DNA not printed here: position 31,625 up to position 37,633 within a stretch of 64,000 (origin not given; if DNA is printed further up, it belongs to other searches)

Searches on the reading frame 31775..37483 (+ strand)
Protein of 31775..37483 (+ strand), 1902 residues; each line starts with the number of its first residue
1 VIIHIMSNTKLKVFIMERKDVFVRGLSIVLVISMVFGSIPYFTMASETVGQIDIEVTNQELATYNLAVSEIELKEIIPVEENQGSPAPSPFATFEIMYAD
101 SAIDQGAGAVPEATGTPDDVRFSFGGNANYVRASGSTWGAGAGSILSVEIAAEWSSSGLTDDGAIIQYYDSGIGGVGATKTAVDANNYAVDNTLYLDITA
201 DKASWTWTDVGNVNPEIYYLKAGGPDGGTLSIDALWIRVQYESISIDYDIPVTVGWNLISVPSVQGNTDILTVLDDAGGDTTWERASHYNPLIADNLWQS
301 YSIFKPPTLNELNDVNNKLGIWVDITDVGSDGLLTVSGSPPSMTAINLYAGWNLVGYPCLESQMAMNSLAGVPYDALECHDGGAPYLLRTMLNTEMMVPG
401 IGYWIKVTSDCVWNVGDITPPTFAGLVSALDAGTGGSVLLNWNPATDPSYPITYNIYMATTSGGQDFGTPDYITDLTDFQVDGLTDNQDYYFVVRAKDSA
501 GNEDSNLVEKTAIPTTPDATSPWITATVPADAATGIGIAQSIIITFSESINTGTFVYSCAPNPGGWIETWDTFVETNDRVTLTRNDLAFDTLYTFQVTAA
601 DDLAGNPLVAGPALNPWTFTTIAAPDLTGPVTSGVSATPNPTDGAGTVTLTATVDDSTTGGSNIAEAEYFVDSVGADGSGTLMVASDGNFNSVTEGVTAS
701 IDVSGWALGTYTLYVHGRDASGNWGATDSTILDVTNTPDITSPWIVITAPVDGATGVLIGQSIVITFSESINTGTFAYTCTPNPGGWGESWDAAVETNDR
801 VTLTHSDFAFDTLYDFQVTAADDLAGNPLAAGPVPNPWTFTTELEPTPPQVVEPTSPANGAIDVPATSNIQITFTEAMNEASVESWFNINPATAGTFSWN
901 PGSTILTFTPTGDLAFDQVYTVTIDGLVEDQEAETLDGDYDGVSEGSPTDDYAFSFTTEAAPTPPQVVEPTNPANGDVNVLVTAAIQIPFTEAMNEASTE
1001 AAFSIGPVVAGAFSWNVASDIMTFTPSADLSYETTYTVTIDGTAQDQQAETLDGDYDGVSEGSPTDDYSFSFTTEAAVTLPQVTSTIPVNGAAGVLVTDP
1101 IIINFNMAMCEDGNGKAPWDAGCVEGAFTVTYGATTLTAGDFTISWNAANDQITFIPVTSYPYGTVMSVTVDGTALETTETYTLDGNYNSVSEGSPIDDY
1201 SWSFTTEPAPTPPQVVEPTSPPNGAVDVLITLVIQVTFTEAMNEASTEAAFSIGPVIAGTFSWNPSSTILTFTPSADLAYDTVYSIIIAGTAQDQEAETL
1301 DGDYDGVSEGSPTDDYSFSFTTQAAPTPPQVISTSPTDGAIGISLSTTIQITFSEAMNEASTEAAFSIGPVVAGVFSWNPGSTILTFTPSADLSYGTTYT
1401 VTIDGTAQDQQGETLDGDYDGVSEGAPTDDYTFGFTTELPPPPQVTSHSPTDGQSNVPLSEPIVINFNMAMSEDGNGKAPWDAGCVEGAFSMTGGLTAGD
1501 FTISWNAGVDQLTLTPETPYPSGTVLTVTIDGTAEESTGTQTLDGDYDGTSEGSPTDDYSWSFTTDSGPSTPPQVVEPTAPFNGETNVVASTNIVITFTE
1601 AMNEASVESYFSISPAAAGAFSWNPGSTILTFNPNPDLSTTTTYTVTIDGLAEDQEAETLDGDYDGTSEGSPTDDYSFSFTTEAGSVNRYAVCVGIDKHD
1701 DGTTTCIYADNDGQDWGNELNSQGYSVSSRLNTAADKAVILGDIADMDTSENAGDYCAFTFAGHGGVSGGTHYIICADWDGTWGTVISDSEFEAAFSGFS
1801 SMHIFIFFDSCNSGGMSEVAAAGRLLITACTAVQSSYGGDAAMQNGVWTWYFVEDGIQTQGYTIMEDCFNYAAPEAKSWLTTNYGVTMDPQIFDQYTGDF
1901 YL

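Call 57: search_protein_families(library=pfam, proteins=[window:31775-37483:+], max_evalue=0.00001)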
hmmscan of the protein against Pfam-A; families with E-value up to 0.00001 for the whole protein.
window:31775-37483:+ (1902 aa): 4 families
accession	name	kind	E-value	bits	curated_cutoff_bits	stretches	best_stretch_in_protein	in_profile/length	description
PF13205.12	Big_5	-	1.9e-122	401.8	23.6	9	1327-1420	3-100/105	Bacterial Ig-like domain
PF00041.27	fn3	-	6.1e-07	30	25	0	432-504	10-76/84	Fibronectin type III domain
PF04234.18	CopC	-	1.3e-06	29.8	23.3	0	1330-1409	3-80/92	CopC domain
PF00656.27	Peptidase_C14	-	9.8e-06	25.8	21.4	0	1689-1838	2-175/233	Caspase domain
